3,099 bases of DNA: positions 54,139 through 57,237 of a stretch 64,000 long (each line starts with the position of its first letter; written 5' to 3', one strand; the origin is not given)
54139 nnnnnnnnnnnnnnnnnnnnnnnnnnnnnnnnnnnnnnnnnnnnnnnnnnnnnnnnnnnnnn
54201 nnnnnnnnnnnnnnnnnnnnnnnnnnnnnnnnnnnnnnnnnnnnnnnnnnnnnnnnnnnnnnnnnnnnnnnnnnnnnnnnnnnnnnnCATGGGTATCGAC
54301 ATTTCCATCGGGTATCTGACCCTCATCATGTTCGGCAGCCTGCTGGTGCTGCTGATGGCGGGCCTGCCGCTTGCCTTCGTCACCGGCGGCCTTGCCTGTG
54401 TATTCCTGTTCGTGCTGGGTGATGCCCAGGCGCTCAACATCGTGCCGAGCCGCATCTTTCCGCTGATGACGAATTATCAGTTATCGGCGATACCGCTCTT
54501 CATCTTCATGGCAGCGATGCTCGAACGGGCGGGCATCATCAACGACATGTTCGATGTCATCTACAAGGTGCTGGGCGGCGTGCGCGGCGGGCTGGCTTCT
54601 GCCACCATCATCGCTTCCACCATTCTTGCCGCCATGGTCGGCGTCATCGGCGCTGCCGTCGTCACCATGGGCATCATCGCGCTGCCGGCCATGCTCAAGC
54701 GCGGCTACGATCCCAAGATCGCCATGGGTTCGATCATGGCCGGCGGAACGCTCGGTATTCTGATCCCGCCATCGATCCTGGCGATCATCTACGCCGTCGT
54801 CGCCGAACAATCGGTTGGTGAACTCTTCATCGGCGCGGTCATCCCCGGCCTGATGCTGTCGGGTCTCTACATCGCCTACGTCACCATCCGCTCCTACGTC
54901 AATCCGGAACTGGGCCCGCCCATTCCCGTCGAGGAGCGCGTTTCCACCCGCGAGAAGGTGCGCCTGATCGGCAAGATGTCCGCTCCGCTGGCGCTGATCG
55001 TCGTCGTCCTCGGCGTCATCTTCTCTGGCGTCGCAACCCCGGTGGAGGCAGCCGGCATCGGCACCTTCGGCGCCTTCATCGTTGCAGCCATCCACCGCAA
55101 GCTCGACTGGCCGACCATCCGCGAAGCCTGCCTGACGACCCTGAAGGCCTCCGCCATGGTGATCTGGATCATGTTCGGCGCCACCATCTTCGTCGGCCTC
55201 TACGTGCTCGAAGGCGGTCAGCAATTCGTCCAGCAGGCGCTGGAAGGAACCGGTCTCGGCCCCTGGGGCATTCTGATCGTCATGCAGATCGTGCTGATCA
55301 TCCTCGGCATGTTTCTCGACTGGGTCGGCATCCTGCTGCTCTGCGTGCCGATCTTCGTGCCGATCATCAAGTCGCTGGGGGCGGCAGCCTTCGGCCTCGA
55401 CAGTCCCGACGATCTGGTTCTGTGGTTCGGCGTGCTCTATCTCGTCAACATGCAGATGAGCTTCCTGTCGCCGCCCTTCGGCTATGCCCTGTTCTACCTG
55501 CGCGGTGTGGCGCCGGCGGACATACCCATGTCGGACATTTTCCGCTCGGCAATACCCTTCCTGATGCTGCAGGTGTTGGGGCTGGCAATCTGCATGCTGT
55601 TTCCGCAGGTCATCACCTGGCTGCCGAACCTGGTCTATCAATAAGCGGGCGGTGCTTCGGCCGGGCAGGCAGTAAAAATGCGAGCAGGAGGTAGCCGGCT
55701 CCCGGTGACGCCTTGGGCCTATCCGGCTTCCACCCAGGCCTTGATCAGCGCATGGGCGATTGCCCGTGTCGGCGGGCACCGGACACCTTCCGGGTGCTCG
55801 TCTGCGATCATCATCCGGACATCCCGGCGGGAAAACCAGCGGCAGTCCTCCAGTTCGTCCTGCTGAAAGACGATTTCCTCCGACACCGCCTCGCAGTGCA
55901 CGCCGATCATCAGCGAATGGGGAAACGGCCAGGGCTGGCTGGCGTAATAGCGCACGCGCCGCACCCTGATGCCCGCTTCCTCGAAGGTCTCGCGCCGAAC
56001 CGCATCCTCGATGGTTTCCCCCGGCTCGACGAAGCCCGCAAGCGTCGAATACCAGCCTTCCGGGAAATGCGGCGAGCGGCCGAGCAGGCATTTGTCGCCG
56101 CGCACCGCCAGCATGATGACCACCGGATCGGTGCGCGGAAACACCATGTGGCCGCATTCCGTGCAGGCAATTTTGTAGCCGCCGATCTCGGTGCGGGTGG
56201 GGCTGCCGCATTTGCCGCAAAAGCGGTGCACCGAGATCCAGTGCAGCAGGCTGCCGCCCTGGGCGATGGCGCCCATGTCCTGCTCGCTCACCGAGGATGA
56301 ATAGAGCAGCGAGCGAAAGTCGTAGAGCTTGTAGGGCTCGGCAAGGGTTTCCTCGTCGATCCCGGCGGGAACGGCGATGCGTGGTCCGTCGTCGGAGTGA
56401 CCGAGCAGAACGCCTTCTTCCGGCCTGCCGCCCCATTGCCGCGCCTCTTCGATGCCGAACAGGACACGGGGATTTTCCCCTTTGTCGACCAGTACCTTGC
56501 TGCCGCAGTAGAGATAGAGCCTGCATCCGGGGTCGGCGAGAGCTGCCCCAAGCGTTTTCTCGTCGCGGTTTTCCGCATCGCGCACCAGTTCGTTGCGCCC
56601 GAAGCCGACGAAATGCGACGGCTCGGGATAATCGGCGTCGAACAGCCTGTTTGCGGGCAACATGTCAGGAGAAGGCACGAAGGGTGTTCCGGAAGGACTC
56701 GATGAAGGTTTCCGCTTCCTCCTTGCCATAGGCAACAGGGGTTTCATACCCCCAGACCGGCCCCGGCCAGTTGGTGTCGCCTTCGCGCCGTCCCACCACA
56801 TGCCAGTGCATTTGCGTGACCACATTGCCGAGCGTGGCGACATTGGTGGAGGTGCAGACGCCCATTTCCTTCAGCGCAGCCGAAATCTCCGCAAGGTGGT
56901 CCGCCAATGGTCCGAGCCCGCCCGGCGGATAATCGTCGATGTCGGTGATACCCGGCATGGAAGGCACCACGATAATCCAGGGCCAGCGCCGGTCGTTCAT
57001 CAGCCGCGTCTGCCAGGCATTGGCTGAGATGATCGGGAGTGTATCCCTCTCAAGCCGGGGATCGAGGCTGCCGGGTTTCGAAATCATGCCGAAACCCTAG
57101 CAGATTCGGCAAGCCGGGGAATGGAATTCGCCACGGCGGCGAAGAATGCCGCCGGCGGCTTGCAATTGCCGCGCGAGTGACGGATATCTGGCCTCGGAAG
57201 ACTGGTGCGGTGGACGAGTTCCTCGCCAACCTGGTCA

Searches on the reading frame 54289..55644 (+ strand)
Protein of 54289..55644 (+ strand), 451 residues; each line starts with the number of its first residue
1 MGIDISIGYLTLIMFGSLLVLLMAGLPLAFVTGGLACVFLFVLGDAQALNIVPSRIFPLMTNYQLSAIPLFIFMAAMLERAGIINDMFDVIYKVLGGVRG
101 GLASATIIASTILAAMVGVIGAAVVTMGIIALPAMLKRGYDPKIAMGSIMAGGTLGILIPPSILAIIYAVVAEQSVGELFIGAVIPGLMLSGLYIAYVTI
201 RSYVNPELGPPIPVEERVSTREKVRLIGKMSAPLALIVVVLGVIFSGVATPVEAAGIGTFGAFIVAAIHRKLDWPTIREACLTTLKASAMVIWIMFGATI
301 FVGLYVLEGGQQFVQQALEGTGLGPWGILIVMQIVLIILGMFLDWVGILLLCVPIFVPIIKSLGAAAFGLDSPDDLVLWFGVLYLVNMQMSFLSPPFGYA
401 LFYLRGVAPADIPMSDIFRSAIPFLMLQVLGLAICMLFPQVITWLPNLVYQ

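Call 4: search_protein_families(library=pfam, proteins=[window:54289-55644:+])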
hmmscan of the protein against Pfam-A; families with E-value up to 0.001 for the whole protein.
window:54289-55644:+ (451 aa): 1 family
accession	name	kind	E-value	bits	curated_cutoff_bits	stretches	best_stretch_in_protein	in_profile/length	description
PF06808.19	DctM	-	1.7e-84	284.5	23.8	1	15-440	1-412/413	Tripartite ATP-independent periplasmic transporter, DctM component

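Call 5: search_protein_families(library=ncbifam, proteins=[window:54289-55644:+])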
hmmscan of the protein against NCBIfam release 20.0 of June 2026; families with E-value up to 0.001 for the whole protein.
window:54289-55644:+ (451 aa): 3 families
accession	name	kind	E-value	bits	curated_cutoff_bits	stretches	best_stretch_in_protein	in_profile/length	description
TIGR00786.1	dctM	subfamily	1.2e-95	320.7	268.45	1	25-446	1-405/405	TRAP transporter large permease subunit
NF011634.1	PRK15060.1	equivalog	5.7e-31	108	800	1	12-443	4-418/425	2,3-diketo-L-gulonate TRAP transporter large permease YiaN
TIGR02123.1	TRAP_fused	subfamily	1.8e-17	63.3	320.65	1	56-411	159-506/615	TRAP transporter fused permease subunit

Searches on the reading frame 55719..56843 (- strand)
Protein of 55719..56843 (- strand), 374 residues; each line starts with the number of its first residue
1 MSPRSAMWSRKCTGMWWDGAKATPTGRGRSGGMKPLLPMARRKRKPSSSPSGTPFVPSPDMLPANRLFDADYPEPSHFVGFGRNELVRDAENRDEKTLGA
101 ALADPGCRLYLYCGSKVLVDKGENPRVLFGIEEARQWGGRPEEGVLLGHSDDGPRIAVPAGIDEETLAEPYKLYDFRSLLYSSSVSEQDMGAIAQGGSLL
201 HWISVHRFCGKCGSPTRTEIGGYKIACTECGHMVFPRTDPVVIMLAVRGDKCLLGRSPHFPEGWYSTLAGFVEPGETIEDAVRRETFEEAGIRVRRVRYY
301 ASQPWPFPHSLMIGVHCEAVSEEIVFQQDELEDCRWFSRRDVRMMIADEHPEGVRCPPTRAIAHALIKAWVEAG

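Call 4: search_protein_families(library=pfam, proteins=[window:55719-56843:-])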
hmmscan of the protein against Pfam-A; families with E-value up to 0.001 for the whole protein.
window:55719-56843:- (374 aa): 3 families
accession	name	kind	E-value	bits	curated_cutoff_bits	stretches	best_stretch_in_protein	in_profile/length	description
PF00293.34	NUDIX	-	9e-21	74.7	21.1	1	240-345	4-122/134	NUDIX domain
PF09296.17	NUDIX-like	-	5e-11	43.7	22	1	108-202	3-96/96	NADH pyrophosphatase-like rudimentary NUDIX domain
PF09297.16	Zn_ribbon_NUD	-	1.1e-09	38.2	24.8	1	206-235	3-32/32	NADH pyrophosphatase zinc ribbon domain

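Call 5: search_protein_families(library=ncbifam, proteins=[window:55719-56843:-])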
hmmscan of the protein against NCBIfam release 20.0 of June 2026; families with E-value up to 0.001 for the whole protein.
window:55719-56843:- (374 aa): 10 families
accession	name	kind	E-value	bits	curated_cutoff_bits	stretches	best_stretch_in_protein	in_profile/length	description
NF001299.0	PRK00241.1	equivalog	2.6e-65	220.5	158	1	115-373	24-258/263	NAD(+) diphosphatase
NF041652.1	Nud_hyd_Dein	equivalog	6.8e-08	32.9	200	1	265-346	45-131/152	Nudix hydrolase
NF008003.0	PRK10729.1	equivalog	4.2e-07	29.5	248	1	265-299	92-126/210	ADP-ribose diphosphatase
TIGR00586.1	mutt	equivalog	4.9e-05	23.3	97.9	1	270-341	39-110/129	8-oxo-dGTP diphosphatase MutT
NF002995.0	PRK03759.1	equivalog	5.7e-05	22.8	127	1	259-347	60-155/185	isopentenyl-diphosphate Delta-isomerase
NF012016.0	PRK15472.1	equivalog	7.8e-05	22.4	95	1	260-326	29-91/141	nucleoside triphosphatase NudI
NF006530.0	PRK08999.1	equivalog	8.7e-05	21.7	245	1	262-310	32-80/315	Nudix family hydrolase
TIGR00052.1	TIGR00052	subfamily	0.00011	21.8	79.55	1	266-298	83-115/188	nudix-type nucleoside diphosphatase, YffH/AdpP family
NF007834.0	PRK10546.1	equivalog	0.00034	20.5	156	1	248-322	13-88/135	pyrimidine (deoxy)nucleoside triphosphate diphosphatase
TIGR02705.1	nudix_YtkD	equivalog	0.00066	19.3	154.4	1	270-301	52-83/156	RNA deprotection pyrophosphohydrolase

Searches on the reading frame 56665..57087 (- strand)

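Call 4: search_protein_families(library=pfam, proteins=[window:56665-57087:-])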
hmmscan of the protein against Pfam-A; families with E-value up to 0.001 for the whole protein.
window:56665-57087:- (140 aa): 1 family
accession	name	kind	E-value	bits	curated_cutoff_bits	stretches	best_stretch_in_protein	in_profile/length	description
PF01230.28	HIT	-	9.4e-07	29.8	21.5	1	23-102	13-97/98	HIT domain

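Call 5: search_protein_families(library=ncbifam, proteins=[window:56665-57087:-])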
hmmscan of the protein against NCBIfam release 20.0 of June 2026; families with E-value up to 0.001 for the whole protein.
window:56665-57087:- (140 aa): 0 families
